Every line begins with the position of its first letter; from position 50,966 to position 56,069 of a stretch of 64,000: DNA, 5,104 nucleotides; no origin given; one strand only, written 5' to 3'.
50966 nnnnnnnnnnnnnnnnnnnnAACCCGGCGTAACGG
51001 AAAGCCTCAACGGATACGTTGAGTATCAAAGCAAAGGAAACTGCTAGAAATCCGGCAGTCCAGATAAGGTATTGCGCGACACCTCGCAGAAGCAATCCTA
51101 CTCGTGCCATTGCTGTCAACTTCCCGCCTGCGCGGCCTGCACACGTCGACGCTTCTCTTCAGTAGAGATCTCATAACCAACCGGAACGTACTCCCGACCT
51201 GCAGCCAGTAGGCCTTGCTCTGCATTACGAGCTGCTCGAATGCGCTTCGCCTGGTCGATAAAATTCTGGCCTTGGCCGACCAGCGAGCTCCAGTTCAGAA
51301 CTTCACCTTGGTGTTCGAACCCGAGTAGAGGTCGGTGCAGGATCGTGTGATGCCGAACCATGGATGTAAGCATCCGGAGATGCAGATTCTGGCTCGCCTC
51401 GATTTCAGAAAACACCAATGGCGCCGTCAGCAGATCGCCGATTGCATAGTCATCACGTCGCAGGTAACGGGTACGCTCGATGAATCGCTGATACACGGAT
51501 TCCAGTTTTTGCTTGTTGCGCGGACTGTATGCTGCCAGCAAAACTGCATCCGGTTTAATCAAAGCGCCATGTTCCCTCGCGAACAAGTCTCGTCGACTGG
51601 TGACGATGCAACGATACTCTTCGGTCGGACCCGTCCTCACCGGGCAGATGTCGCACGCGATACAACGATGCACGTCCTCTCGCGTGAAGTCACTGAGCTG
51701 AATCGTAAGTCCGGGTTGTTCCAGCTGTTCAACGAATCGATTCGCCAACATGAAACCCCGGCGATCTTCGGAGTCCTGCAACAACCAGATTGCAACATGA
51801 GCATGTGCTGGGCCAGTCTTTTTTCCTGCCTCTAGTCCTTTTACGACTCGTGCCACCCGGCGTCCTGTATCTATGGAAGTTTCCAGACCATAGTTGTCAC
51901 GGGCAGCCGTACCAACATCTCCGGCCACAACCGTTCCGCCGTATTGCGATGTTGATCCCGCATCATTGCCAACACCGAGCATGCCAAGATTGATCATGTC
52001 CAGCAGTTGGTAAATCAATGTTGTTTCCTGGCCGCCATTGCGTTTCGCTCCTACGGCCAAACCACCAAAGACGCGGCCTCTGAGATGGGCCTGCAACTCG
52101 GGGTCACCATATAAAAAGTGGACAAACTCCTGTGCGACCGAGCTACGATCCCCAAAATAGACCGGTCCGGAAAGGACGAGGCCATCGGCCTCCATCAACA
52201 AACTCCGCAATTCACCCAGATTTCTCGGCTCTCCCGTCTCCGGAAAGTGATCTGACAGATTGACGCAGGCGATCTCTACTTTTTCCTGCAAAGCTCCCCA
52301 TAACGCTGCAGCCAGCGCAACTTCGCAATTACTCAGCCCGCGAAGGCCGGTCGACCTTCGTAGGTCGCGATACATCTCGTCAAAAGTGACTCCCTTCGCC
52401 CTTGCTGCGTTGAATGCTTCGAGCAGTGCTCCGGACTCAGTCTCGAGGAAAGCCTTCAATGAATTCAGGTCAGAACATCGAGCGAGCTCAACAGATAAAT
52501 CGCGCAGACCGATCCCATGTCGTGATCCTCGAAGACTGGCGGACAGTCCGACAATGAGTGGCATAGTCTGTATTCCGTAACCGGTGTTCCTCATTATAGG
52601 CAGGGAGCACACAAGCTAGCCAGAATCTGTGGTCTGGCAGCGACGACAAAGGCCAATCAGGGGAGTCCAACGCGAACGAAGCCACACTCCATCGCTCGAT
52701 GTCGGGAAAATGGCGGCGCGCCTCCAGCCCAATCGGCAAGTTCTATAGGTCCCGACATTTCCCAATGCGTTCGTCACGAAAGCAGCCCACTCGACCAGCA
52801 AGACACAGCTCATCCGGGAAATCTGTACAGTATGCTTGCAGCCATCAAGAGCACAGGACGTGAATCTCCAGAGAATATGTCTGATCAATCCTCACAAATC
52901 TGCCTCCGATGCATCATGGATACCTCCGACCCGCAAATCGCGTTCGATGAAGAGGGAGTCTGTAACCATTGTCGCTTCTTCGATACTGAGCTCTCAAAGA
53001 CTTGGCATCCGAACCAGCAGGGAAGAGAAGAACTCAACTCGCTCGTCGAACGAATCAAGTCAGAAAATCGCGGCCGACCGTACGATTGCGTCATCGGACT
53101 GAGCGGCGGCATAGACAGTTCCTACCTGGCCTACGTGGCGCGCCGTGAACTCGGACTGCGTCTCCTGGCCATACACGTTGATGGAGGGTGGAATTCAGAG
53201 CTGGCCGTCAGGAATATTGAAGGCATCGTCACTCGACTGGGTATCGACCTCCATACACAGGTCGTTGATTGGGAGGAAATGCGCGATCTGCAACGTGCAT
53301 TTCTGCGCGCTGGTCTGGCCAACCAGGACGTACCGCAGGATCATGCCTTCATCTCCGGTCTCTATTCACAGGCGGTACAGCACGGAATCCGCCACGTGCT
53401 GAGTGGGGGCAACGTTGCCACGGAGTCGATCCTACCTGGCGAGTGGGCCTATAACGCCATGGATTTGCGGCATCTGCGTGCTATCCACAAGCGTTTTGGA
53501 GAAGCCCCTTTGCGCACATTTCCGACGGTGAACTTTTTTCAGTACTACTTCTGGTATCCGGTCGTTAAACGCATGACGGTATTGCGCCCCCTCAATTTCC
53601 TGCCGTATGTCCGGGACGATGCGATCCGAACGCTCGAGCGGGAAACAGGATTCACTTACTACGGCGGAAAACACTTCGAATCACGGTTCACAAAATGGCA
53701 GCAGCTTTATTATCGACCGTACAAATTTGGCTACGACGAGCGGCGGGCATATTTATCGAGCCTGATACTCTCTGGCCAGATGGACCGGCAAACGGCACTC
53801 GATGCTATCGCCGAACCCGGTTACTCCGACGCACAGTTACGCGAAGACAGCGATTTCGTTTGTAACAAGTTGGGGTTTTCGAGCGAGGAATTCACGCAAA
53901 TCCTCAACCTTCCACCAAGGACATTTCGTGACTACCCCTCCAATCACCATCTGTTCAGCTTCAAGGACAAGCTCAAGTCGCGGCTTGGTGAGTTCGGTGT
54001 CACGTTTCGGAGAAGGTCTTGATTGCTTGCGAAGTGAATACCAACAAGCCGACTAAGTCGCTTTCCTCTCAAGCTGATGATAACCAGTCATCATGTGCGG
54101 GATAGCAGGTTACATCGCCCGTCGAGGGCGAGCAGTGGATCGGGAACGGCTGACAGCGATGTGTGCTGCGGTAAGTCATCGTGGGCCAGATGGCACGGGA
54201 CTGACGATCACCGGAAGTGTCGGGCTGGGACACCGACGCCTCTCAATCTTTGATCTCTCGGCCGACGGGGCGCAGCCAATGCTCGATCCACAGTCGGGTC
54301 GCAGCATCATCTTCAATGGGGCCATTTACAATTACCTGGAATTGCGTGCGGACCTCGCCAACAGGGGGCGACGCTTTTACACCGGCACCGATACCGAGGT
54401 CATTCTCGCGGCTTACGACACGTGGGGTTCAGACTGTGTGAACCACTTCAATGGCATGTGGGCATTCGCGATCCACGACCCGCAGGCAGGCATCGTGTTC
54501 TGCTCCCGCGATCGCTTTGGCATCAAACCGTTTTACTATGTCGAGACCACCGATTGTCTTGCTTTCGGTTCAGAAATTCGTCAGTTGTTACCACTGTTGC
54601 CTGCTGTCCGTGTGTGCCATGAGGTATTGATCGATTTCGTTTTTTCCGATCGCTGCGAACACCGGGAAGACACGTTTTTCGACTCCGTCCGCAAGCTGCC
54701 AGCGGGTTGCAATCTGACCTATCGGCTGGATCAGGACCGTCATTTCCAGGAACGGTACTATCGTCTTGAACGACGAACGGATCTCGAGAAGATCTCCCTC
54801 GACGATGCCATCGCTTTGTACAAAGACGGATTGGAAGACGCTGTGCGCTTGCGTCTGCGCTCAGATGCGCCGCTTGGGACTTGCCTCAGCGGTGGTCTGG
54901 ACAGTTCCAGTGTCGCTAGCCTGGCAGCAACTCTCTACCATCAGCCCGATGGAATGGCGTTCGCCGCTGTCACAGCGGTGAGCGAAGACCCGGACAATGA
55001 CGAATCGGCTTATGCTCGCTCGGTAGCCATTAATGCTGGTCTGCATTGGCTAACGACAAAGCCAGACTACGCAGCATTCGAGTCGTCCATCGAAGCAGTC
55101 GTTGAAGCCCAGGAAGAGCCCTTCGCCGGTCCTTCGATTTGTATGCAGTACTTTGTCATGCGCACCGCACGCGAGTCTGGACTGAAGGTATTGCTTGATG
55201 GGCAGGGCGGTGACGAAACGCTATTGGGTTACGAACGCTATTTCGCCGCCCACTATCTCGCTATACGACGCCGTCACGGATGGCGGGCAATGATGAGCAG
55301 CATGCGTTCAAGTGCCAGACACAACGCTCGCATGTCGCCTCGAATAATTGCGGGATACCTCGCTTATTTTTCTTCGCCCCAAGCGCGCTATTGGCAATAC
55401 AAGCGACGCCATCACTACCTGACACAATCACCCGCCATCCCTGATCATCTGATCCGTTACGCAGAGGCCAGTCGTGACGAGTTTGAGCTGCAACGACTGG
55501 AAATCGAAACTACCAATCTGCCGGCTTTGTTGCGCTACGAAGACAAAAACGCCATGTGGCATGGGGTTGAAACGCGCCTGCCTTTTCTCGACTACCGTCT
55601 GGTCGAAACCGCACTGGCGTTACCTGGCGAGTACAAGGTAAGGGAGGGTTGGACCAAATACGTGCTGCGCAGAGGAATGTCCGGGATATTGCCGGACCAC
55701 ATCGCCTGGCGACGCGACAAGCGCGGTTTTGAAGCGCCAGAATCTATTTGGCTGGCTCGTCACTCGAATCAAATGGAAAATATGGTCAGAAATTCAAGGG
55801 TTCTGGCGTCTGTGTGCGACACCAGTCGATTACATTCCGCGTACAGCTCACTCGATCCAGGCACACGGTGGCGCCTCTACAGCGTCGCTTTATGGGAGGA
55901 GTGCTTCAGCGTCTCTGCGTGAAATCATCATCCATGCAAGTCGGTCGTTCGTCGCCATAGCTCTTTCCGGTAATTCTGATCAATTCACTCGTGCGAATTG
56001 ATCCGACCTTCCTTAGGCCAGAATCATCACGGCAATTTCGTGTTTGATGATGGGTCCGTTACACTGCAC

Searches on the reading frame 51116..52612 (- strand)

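Call 19: search_protein_families(library=pfam, proteins=[window:51116-52612:-], max_evalue=0.001)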
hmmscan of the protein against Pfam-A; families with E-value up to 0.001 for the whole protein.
window:51116-52612:- (498 aa): 1 family
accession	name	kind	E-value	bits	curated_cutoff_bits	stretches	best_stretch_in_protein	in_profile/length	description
PF03358.20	FMN_red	-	1.1e-10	41.7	24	1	94-216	14-142/152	NADPH-dependent FMN reductase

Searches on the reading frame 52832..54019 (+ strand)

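Call 19: search_protein_families(library=pfam, proteins=[window:52832-54019:+], max_evalue=0.001)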
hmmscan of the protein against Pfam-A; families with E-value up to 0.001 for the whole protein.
window:52832-54019:+ (396 aa): 4 families
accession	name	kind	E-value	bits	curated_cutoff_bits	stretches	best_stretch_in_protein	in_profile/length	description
PF00733.27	Asn_synthase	-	8.3e-06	26.1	21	1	90-192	24-125/354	Asparagine synthase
PF02540.23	NAD_synthase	-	2.1e-05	24.2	21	1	85-143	20-79/242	NAD synthase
PF01171.26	ATP_bind_3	-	0.00055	20.2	27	0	86-150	2-71/182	PP-loop family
PF06508.19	QueC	-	0.00073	19.5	22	0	86-158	2-71/210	Queuosine biosynthesis protein QueC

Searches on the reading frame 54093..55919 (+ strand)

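Call 19: search_protein_families(library=pfam, proteins=[window:54093-55919:+], max_evalue=0.001)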
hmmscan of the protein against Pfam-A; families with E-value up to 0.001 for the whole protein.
window:54093-55919:+ (609 aa): 3 families
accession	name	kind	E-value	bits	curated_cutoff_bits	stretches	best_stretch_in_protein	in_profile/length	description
PF00733.27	Asn_synthase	-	1.3e-70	239.3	21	1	244-589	3-333/354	Asparagine synthase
PF13537.11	GATase_7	-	3.7e-41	140.4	25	1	47-166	1-122/123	Glutamine amidotransferase domain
PF13522.11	GATase_6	-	6.3e-37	126.9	27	1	32-161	1-130/130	Glutamine amidotransferase domain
